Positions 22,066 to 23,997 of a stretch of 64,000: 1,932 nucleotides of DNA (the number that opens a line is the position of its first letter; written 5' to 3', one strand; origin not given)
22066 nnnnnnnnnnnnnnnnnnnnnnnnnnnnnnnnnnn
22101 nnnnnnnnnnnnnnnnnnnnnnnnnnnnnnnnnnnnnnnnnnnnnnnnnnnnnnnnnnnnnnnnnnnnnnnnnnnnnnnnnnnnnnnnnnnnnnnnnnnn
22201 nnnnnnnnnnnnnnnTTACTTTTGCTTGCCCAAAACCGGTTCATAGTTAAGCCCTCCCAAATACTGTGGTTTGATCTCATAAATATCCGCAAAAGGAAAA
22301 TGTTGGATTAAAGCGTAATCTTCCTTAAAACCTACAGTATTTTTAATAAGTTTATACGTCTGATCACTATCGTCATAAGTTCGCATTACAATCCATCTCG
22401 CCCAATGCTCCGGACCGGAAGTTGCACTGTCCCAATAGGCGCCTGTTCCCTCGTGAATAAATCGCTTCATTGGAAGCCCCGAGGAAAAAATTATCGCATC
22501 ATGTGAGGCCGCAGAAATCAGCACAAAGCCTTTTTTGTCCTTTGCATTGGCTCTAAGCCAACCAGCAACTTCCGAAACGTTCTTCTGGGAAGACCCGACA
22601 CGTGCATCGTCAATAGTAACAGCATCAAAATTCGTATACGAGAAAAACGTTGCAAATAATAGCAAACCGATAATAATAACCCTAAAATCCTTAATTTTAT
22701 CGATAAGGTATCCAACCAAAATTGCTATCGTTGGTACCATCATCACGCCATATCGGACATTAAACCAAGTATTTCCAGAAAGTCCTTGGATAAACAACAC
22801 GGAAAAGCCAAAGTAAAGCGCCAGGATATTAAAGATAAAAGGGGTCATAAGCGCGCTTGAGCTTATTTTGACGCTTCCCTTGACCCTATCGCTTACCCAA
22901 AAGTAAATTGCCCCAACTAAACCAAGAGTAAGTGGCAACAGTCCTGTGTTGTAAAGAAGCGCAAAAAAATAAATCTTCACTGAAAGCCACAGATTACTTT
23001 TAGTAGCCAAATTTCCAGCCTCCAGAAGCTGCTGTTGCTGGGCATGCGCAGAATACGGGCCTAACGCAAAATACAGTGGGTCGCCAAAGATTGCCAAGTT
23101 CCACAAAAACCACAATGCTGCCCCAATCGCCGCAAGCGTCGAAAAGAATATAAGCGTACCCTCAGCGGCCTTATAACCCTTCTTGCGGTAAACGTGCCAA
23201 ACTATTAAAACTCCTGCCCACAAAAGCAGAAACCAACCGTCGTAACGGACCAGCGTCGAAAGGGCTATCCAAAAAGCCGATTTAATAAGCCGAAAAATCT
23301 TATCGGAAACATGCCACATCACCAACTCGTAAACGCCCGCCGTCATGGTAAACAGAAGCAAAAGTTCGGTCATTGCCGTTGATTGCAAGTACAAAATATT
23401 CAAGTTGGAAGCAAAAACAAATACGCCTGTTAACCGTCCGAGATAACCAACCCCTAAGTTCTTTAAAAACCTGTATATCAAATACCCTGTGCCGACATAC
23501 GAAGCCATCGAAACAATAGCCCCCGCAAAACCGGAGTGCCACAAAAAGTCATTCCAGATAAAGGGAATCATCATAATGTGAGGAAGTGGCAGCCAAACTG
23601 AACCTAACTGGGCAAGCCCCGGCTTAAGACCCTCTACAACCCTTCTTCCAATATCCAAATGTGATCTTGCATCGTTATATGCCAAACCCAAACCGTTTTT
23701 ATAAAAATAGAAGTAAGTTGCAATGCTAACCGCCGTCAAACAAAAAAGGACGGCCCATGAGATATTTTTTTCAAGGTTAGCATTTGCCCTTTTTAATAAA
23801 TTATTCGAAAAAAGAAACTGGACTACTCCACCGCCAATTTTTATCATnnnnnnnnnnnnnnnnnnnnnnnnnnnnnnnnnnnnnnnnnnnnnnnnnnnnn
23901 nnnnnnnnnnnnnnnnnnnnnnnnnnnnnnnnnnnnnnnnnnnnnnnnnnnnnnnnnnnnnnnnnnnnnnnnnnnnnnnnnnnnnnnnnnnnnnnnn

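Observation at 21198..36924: Surface protein glycosylation island: GH, two GT-C transferases, four GT2 genes and the mega-GT, followed by a Ser/Thr/Pro-rich surface protein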

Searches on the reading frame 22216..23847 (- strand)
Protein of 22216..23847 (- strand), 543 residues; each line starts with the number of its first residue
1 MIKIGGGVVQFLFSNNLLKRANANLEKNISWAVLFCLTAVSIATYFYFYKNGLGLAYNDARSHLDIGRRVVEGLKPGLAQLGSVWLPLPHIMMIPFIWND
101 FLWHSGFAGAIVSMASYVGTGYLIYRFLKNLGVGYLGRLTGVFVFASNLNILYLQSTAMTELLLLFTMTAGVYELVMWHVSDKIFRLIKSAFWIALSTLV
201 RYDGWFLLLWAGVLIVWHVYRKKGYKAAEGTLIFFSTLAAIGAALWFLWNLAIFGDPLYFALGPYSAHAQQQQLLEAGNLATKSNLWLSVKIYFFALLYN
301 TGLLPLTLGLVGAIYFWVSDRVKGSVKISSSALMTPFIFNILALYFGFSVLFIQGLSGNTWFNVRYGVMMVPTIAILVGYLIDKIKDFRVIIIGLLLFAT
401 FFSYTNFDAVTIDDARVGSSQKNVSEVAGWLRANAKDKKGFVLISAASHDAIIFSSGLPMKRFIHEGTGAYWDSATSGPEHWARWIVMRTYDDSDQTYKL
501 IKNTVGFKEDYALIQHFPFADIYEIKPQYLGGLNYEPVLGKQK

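Call 4: search_protein_families(library=pfam, proteins=[window:22216-23847:-], max_evalue=0.01)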
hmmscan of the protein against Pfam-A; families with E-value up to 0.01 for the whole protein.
window:22216-23847:- (543 aa): 0 families

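Call 5: search_protein_families(library=ncbifam, proteins=[window:22216-23847:-], max_evalue=1)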
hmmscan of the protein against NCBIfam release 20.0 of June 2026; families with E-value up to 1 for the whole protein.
window:22216-23847:- (543 aa): 1 family
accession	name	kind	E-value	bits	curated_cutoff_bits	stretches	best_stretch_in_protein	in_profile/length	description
NF047440.1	LA3751_2_3_fam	subfamily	0.092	11.6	200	1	111-432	103-404/460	LA_3751/LA_3752 family putative glycosyltransferase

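Call 6: search_protein_families(library=pfam, proteins=[window:22216-23847:-], max_evalue=10)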
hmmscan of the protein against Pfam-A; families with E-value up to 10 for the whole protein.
window:22216-23847:- (543 aa): 1 family
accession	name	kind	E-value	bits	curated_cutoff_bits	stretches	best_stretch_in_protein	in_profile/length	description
PF21586.3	DraIII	-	0.3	11.4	27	1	461-492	20-51/168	DraIII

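Call 7: search_solved_structures(query=window:22216-23847:-, max_evalue=10)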
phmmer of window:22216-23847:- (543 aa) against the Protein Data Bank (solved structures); distinct sequences matched with E-value up to 10: 0.

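Call 15: find_homologous_proteins(query=window:22216-23847:-)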
Query window:22216-23847:- (543 aa): 3712 proteins with E <= 0.001 among 8000 candidates; the best 120 are listed.
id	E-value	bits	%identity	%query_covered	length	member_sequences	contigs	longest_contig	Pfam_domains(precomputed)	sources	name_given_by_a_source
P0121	0.0e+0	1221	100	100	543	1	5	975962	-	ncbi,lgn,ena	-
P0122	0.0e+0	1031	83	100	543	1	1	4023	-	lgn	-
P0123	6.2e-293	991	81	100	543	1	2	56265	-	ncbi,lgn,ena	-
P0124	5.9e-288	975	79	98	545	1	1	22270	-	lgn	-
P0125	7.0e-288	974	82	94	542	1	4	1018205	-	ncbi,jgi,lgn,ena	-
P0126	9.9e-287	970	83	94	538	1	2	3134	-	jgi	-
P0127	8.0e-284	961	80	94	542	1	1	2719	-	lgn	-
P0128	4.4e-283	958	83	91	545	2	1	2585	-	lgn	-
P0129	3.3e-242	824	68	99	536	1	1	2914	-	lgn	-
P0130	7.8e-242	822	68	98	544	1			-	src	-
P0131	7.7e-238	809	70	93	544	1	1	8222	-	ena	-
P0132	1.4e-237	808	68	99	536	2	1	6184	-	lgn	-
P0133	2.9e-237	807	66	98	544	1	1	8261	-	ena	-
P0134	3.9e-237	807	69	96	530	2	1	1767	-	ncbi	-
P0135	3.9e-237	807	66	98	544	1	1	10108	-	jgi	-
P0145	5.4e-235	800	68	96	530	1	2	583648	-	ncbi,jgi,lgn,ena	-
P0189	1.0e-228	779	67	94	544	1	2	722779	-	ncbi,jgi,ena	-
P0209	4.2e-227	774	66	94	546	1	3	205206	-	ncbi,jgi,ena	-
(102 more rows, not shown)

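Call 23: search_solved_structures(query=A2, max_evalue=10)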
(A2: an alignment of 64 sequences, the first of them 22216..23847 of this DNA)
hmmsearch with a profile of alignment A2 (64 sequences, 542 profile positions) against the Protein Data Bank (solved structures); distinct sequences matched with E-value up to 10: 0.

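Call 26: find_encoding_contigs(protein=P0145, flank=10000, max_places=2)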
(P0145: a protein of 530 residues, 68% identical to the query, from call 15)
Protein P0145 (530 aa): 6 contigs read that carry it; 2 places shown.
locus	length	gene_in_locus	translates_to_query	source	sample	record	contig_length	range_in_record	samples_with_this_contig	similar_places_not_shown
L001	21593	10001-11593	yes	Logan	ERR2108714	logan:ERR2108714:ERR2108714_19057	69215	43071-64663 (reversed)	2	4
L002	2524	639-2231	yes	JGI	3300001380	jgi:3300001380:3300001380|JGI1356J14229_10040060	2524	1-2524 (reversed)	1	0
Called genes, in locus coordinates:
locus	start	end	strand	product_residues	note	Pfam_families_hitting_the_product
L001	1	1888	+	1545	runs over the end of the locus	PF00535:Glycos_transf_2, PF13641:Glyco_tranf_2_3, PF00535:Glycos_transf_2, PF13641:Glyco_tranf_2_3, PF13632:Glyco_trans_2_3, PF13439:Glyco_transf_4, PF20706:GT4-conflict, PF00534:Glycos_transf_1, +4 more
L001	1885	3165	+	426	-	PF03447:NAD_binding_3, PF21135:DRL_cat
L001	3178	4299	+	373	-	PF00534:Glycos_transf_1, PF13692:Glyco_trans_1_4, PF13524:Glyco_trans_1_2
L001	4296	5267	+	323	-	PF00535:Glycos_transf_2, PF13641:Glyco_tranf_2_3 (weak)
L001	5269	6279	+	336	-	PF01636:APH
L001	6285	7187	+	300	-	PF00535:Glycos_transf_2, PF13641:Glyco_tranf_2_3, PF13632:Glyco_trans_2_3 (weak)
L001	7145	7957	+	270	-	PF01066:CDP-OH_P_transf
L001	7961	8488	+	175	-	PF01467:CTP_transf_like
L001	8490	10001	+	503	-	-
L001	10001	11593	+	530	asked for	-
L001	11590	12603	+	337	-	-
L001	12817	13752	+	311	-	-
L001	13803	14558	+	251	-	PF00483:NTP_transferase, PF12804:NTP_transf_3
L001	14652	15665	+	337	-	PF01073:3Beta_HSD, PF01370:Epimerase, PF02719:Polysacc_synt_2, PF04321:RmlD_sub_bind, PF07993:NAD_binding_4, PF13460:NAD_binding_10, PF16363:GDP_Man_Dehyd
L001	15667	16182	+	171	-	PF00908:dTDP_sugar_isom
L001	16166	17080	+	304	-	PF04321:RmlD_sub_bind, PF01073:3Beta_HSD, PF01370:Epimerase, PF07993:NAD_binding_4 (weak)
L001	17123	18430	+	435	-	PF03446:NAD_binding_2 (faint), PF03721:UDPG_MGDP_dh_N, PF03807:F420_oxidored (faint), PF00984:UDPG_MGDP_dh, PF03720:UDPG_MGDP_dh_C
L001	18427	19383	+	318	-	PF01073:3Beta_HSD (faint), PF01370:Epimerase, PF02719:Polysacc_synt_2, PF04321:RmlD_sub_bind (weak), PF16363:GDP_Man_Dehyd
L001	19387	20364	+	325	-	PF01370:Epimerase, PF04321:RmlD_sub_bind, PF05368:NmrA, PF16363:GDP_Man_Dehyd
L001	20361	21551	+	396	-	PF00535:Glycos_transf_2, PF04138:GtrA_DPMS_TM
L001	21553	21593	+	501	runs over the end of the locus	PF13231:PMT_2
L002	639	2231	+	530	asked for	-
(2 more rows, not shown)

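Call 27: find_encoding_contigs(protein=P0189, flank=10000, max_places=2)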
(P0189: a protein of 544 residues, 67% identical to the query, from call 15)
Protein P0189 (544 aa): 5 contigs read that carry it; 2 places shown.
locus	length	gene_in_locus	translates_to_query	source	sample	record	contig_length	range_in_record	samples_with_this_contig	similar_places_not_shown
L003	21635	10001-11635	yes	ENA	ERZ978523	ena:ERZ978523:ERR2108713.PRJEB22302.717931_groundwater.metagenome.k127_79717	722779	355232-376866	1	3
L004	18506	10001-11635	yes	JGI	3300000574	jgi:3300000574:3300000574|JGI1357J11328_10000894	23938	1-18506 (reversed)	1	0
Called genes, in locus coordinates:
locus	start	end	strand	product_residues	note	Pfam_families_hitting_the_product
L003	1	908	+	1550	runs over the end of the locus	PF00535:Glycos_transf_2, PF13641:Glyco_tranf_2_3, PF00535:Glycos_transf_2, PF13641:Glyco_tranf_2_3, PF13632:Glyco_trans_2_3, PF13439:Glyco_transf_4, PF00534:Glycos_transf_1, PF20706:GT4-conflict, +4 more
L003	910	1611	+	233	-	PF13489:Methyltransf_23, PF08241:Methyltransf_11, PF13847:Methyltransf_31 (faint)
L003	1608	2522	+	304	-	PF00535:Glycos_transf_2, PF13641:Glyco_tranf_2_3 (weak), PF13632:Glyco_trans_2_3 (weak)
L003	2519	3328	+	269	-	PF10096:DUF2334 (faint), PF01522:Polysacc_deac_1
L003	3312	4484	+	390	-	PF13439:Glyco_transf_4, PF00534:Glycos_transf_1, PF13692:Glyco_trans_1_4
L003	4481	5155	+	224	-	PF13489:Methyltransf_23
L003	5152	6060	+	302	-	PF00535:Glycos_transf_2, PF13641:Glyco_tranf_2_3, PF13632:Glyco_trans_2_3 (weak)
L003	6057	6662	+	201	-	PF00132:Hexapep, PF14602:Hexapep_2 (weak)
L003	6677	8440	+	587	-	PF01163:RIO1 (faint), PF01636:APH, PF19974:TCAD9 (faint)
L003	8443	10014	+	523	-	-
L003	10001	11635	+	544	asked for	-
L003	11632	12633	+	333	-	-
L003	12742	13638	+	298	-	-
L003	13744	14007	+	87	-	-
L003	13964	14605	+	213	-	PF08843:AbiEii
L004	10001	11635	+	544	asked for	-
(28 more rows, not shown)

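Call 28: predict_structure(alignment_id=A2)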
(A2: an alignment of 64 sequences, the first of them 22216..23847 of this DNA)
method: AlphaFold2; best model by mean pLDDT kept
length: 543 residues; sequences in the alignment: 64
mean_pLDDT: 73.6   pTM: 0.74
mean pLDDT of the five models: 73.6, 73.3, 71.5, 70.6, 70.2
residues with pLDDT >= 90: 154; 70-90: 182; 50-70: 121; < 50: 86
segments of 3 or more residues with pLDDT < 50: 58-98, 351-364, 407-420, 466-469, 486-489
pLDDT, mean of each block of 10 residues (from residue 1): 53 69 80 92 82 54 38 33 36 49 68 88 96 93 86 54 89 96 95 92 89 96 95 96 84 75 69 72 84 80 89 94 90 90 78 38 61 95 92 91 59 38 68 79 63 61 53 60 51 60 72 77 81 62 49
secondary structure, 60 per line:
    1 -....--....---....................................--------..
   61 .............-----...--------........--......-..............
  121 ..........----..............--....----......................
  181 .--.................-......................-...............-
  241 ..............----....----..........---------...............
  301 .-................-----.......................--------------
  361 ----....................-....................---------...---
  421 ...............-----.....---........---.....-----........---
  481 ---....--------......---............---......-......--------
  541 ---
elements in order: E2-5 E8-11 H15-50 H59-73 H90-97 H100-105 H107-130 H135-148 H151-154 H159-181 H184-200 H202-223 H225-239 H241-254 H259-262 H267-276 H286-301 H303-318 H324-346 H365-384 H386-405 H421-435 E441-445 H449-456 H470-477 H484-487 H496-501 H505-510 E511-516 E520-525 H527-532

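Call 33: fold_search(model_id=the predicted structure, library=pdb)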
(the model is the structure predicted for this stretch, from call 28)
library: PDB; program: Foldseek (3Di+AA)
matches with E <= 10: 377; with E <= 0.001: 1
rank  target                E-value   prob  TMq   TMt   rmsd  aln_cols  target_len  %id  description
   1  6ftg_5                4.7e-04  1.00  0.44  0.39  14.9       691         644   12  Subtomogram average of OST-containing ribosome-translocon complexes from canine rough microsomal membranes (released 2018-03-21)
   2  8age_A                1.0e-03  1.00  0.44  0.38  13.2       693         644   11  Structure of yeast oligosaccharylransferase complex with acceptor peptide bound (released 2022-12-07)
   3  8b6l_I                1.6e-03  1.00  0.43  0.36  14.8       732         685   13  Subtomogram average of the human Sec61-TRAP-OSTA-translocon (released 2022-12-07)
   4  8pn9_A                2.4e-03  1.00  0.47  0.41  12.9       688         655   12  Structure of human oligosaccharyltransferase OST-A complex bound to NGI-1 (released 2024-05-08)
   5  6ezn_F                2.8e-03  1.00  0.47  0.41  11.9       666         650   11  Cryo-EM structure of the yeast oligosaccharyltransferase (OST) complex (released 2018-01-17)
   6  9n9j_I                3.3e-03  1.00  0.43  0.36  15.1       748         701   12  Structure of a GRP94 folding intermediate engaged with a CCDC134- and FKBP11-bound secretory translocon (released 2025-11-19)
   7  6s7o_A                3.5e-03  1.00  0.42  0.36  14.0       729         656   13  Cryo-EM structure of human oligosaccharyltransferase complex OST-A (released 2019-12-18)
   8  5f15                  4.5e-03  1.00  0.50  0.50   8.7       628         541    9  Crystal Structure of ArnT from Cupriavidus metallidurans bound to Undecaprenyl phosphate (released 2016-02-17)
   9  7oci_F                5.2e-03  1.00  0.41  0.36  16.4       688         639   11  Cryo-EM structure of yeast Ost6p containing oligosaccharyltransferase complex (released 2022-02-16)
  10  9i5k_A                5.7e-03  1.00  0.45  0.48   8.6       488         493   11  Structure of the Chaetomium thermophilum Pmt4 homodimer (C2 symmetry) (released 2025-12-24)
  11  8agb_A                6.4e-03  1.00  0.42  0.36  13.2       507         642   11  Structure of yeast oligosaccharylransferase complex with lipid-linked oligosaccharide bound (released 2022-12-07)
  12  6c26_A                6.9e-03  1.00  0.46  0.40  14.0       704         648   11  The Cryo-EM structure of a eukaryotic oligosaccharyl transferase complex (released 2018-01-31)
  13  6gxc_A                1.2e-02  1.00  0.41  0.33  10.3       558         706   14  Bacterial oligosaccharyltransferase PglB in complex with an inhibitory peptide and a reactive lipid-linked oligosaccha (released 2018-11-14)
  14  8agc_A                1.5e-02  1.00  0.43  0.35  14.5       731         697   10  Structure of yeast oligosaccharylransferase complex with lipid-linked oligosaccharide and non-acceptor peptide bound (released 2022-12-07)
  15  6s7t_A                1.6e-02  1.00  0.47  0.38  11.8       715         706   12  Cryo-EM structure of human oligosaccharyltransferase complex OST-B (released 2019-12-18)
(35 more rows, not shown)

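Call 40: find_encoding_contigs(protein=P0121, flank=2000, max_places=5)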
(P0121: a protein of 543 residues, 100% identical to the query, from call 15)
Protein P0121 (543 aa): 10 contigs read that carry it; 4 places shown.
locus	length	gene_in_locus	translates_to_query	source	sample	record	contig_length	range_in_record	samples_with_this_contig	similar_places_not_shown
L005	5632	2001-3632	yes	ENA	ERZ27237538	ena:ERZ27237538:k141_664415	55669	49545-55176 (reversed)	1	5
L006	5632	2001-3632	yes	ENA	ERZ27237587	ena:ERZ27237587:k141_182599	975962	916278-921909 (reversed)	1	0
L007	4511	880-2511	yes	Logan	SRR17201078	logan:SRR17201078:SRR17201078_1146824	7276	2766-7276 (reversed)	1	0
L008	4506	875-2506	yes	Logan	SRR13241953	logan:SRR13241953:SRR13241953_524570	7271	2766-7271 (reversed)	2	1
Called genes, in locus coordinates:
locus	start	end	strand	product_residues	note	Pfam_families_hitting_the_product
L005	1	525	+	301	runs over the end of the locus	PF00535:Glycos_transf_2, PF10111:Glyco_tranf_2_2 (weak), PF13641:Glyco_tranf_2_3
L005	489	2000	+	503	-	-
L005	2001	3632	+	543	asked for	-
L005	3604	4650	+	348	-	-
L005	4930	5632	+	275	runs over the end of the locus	PF00188:CAP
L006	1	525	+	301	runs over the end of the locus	PF00535:Glycos_transf_2, PF10111:Glyco_tranf_2_2 (weak), PF13641:Glyco_tranf_2_3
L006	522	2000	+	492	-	-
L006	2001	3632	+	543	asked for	-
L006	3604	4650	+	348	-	-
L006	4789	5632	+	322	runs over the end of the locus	PF00188:CAP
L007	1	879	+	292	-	?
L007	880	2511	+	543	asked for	-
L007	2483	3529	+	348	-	-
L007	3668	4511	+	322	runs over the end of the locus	PF00188:CAP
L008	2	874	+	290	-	?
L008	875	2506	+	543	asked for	-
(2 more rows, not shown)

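Call 60: find_encoding_contigs(protein=P0125, flank=10000, max_places=1)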
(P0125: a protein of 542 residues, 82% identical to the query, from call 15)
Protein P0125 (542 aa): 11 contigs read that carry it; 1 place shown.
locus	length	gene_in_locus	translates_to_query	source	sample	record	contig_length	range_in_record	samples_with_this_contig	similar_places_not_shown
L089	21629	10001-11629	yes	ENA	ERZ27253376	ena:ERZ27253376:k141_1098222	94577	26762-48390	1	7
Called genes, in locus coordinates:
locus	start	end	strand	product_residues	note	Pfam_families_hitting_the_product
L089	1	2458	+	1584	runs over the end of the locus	PF00535:Glycos_transf_2, PF00535:Glycos_transf_2, PF13641:Glyco_tranf_2_3, PF13632:Glyco_trans_2_3, PF13439:Glyco_transf_4, PF13579:Glyco_trans_4_4, PF20706:GT4-conflict, PF00534:Glycos_transf_1, +3 more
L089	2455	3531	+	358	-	PF01636:APH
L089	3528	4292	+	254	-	PF01066:CDP-OH_P_transf (faint)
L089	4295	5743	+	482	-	PF01467:CTP_transf_like, PF00535:Glycos_transf_2, PF13641:Glyco_tranf_2_3, PF13632:Glyco_trans_2_3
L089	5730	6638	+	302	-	PF00535:Glycos_transf_2, PF13641:Glyco_tranf_2_3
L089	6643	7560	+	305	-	PF00535:Glycos_transf_2, PF13641:Glyco_tranf_2_3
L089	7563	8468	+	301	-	PF00535:Glycos_transf_2, PF13641:Glyco_tranf_2_3, PF13632:Glyco_trans_2_3 (weak)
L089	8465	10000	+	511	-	-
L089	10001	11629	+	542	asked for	-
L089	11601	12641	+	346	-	-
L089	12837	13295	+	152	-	-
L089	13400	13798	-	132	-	PF02661:Fic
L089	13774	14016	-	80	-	PF04014:MazE_antitoxin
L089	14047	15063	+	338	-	PF00188:CAP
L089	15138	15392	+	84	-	PF18900:DUF5656 (weak)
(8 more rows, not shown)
